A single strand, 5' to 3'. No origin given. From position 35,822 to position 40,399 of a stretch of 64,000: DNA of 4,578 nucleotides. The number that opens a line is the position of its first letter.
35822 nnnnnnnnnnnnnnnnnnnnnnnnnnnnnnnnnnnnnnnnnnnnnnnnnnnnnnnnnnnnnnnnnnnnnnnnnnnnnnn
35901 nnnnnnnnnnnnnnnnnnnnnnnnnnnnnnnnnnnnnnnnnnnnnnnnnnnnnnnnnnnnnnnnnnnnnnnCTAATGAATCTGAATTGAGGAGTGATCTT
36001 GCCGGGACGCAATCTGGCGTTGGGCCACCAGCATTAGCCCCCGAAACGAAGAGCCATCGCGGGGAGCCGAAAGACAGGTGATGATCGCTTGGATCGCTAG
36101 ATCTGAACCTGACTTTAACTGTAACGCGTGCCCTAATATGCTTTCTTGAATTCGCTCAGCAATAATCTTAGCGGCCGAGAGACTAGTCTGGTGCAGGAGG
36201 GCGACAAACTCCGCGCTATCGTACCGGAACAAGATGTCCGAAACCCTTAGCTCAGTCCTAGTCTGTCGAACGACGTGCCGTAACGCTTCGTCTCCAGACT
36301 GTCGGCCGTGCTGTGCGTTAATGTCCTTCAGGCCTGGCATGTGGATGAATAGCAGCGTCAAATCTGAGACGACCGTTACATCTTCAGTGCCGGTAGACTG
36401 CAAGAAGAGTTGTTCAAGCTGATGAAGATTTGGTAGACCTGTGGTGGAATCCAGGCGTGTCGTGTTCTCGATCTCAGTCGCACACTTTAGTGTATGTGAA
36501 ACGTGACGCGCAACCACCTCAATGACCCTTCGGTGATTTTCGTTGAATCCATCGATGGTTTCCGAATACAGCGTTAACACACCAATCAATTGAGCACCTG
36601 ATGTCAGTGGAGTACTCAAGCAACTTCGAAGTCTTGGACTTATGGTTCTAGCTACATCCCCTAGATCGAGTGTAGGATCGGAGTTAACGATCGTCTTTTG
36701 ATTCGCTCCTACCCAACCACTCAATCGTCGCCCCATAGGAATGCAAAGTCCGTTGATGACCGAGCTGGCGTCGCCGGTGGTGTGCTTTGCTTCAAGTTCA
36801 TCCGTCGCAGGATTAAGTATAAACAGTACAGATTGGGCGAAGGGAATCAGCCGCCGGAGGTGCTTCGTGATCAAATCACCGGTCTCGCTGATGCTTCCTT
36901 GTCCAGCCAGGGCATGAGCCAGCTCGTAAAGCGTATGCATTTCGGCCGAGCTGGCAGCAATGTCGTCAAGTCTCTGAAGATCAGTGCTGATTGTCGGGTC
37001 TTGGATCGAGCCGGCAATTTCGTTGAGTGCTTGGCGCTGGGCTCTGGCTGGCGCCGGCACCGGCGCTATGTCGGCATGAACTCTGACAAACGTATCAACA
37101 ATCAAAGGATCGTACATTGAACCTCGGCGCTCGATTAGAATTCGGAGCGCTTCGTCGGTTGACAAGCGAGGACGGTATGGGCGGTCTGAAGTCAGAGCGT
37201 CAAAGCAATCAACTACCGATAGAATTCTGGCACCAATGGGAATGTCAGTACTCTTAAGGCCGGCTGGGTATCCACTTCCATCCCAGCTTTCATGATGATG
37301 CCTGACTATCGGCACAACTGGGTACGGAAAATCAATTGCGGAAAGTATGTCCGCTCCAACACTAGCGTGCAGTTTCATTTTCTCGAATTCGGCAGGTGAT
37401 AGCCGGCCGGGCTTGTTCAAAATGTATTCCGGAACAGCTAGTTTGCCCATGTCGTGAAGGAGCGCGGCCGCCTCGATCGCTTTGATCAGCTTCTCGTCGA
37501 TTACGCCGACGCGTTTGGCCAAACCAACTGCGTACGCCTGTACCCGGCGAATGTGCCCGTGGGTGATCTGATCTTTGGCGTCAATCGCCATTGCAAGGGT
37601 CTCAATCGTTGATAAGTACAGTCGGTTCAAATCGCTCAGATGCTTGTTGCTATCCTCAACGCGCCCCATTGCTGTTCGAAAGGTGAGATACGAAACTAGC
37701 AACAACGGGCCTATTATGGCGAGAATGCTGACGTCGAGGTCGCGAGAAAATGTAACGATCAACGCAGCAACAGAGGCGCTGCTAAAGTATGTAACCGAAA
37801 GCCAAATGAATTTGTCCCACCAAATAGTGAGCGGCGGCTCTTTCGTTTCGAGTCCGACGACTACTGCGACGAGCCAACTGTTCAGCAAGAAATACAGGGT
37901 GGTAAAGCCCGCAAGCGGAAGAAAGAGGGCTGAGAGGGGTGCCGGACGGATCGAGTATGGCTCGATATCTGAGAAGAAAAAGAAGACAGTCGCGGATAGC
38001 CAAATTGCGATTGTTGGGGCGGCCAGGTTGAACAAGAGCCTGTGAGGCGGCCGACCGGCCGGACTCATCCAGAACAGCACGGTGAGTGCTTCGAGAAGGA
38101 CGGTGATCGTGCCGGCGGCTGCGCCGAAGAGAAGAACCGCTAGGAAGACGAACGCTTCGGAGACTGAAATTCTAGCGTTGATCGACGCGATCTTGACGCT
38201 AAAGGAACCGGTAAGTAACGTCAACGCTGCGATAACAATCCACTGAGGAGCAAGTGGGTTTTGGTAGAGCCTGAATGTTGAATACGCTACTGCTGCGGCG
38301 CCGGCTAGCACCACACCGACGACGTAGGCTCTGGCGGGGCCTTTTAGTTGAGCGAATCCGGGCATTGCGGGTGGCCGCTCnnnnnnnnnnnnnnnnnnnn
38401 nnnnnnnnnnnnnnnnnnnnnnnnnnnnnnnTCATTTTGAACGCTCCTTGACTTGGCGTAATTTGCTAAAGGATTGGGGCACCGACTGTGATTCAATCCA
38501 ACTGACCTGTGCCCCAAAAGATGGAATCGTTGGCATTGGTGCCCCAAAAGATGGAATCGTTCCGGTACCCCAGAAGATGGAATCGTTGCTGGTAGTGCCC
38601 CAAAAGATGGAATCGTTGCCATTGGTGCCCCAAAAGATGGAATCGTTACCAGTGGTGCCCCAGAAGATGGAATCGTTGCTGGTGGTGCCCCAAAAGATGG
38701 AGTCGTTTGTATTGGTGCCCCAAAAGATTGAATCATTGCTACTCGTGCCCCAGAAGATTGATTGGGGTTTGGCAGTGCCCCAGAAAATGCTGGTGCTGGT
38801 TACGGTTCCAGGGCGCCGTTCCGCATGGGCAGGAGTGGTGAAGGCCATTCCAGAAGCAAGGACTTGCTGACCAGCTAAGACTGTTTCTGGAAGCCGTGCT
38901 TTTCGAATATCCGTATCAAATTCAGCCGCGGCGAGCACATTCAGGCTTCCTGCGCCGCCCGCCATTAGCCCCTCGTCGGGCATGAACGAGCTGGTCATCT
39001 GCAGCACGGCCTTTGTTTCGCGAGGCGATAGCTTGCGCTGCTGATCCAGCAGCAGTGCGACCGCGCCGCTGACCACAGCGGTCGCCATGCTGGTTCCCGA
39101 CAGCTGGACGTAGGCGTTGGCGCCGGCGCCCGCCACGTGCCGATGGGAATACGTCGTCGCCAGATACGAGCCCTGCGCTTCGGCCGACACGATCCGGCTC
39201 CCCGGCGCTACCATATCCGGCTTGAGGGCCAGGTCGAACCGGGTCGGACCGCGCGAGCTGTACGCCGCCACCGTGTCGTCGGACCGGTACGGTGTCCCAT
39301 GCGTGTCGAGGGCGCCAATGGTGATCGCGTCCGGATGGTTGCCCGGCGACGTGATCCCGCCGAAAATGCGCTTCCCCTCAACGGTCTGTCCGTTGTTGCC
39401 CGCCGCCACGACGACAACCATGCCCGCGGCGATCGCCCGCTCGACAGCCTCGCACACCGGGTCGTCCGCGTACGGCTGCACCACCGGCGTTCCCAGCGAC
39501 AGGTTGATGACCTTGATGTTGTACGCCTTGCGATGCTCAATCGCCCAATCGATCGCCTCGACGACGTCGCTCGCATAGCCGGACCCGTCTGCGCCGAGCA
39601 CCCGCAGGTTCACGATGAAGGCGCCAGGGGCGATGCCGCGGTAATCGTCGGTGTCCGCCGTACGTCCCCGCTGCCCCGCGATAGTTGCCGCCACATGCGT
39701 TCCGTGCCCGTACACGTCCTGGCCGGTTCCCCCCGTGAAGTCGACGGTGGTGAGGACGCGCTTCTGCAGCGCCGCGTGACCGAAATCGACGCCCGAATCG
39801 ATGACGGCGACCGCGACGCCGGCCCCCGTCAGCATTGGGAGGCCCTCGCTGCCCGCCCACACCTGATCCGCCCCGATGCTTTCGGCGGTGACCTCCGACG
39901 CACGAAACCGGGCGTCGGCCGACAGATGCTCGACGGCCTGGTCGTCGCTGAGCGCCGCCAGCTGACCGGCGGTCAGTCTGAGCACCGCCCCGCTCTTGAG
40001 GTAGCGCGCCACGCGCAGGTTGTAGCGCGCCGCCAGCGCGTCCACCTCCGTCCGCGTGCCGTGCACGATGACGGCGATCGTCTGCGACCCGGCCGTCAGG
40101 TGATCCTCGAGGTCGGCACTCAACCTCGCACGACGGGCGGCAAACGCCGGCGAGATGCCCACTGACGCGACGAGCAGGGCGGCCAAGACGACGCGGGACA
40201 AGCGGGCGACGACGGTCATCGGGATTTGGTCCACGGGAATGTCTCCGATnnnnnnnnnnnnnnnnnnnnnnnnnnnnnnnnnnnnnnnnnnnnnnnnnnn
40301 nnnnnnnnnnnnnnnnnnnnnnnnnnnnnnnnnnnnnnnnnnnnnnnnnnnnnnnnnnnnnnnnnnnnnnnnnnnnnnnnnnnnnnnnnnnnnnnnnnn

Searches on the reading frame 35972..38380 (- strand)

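Call 68: search_protein_families(library=pfam, proteins=[window:35972-38380:-], max_evalue=0.001)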
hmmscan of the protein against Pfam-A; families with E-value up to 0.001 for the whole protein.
window:35972-38380:- (802 aa): 6 families
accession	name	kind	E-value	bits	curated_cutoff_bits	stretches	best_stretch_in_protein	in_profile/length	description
PF13487.12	HD_5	-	1.1e-40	139.6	27.2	1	261-425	2-168/170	HD domain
PF01966.28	HD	-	2e-21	76.9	22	1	275-395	3-115/116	HD domain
PF00990.26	GGDEF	-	2.2e-19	70.2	23.8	1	643-787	3-148/161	Diguanylate cyclase, GGDEF domain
PF13185.12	GAF_2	-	8.8e-12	45.8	28.6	1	496-631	3-135/136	GAF domain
PF01590.32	GAF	-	7.2e-09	36.7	22.4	1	499-630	4-132/133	GAF domain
PF13492.12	GAF_3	-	7.1e-05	23.7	27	1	506-630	11-126/129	GAF domain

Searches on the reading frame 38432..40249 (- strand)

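Call 68: search_protein_families(library=pfam, proteins=[window:38432-40249:-], max_evalue=0.001)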
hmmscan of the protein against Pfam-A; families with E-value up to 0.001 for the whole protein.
window:38432-40249:- (605 aa): 1 family
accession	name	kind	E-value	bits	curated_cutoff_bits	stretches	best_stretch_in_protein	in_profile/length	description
PF00082.27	Peptidase_S8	-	1.5e-49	169.3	21.8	1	142-420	1-273/288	Subtilase family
